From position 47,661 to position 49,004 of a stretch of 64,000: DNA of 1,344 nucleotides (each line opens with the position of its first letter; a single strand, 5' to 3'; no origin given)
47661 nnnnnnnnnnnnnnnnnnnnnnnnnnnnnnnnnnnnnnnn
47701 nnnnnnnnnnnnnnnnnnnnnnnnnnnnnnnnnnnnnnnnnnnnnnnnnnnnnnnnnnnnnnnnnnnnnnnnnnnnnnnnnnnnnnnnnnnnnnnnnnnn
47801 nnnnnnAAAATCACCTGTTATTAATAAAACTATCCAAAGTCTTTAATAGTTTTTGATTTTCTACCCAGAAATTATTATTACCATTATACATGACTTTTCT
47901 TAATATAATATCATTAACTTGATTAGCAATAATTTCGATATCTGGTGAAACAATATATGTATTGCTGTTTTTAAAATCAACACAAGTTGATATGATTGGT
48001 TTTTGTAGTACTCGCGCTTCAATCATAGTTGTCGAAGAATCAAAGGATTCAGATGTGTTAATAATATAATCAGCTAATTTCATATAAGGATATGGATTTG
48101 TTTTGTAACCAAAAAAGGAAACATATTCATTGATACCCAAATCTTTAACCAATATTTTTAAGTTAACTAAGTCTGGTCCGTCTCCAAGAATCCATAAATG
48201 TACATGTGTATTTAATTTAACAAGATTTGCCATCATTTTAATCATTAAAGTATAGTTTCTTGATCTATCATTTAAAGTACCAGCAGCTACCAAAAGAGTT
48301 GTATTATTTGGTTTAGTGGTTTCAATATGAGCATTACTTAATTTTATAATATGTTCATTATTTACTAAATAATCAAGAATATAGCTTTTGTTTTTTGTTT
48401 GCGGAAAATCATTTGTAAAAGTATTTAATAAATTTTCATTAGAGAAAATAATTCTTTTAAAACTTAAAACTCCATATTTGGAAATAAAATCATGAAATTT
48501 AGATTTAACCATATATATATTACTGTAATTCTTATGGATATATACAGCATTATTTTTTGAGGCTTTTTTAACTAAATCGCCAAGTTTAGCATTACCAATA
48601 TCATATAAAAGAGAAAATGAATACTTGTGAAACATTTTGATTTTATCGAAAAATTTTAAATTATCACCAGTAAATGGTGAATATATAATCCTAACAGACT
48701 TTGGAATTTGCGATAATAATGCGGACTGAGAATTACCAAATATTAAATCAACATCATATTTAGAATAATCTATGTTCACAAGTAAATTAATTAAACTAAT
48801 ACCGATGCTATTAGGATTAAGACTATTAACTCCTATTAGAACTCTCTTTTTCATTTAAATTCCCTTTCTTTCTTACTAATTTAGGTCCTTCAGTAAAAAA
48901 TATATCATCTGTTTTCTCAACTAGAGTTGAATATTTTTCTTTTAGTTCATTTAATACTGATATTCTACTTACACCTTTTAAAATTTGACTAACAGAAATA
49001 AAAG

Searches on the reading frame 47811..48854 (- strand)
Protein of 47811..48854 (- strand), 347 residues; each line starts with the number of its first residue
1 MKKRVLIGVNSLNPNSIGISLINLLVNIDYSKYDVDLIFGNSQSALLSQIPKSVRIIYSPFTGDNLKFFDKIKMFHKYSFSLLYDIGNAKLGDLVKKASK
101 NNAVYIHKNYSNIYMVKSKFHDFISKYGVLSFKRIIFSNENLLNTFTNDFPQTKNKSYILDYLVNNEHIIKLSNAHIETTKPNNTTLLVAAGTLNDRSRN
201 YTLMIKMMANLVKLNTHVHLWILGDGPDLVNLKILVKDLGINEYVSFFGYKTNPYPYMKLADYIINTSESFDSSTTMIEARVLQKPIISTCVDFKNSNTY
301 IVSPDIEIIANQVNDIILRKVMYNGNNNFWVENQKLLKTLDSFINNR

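Call 63: search_protein_families(library=pfam, max_evalue=0.001, proteins=[window:47811-48854:-])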
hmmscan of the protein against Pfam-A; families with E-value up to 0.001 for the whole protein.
window:47811-48854:- (347 aa): 2 families
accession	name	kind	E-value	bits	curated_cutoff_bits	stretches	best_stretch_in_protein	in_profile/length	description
PF13692.12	Glyco_trans_1_4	-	2.6e-12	47.6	27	1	187-316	3-139/142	Glycosyl transferases group 1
PF00534.26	Glycos_transf_1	-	1e-09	38.6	26.4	1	178-290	8-122/172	Glycosyl transferases group 1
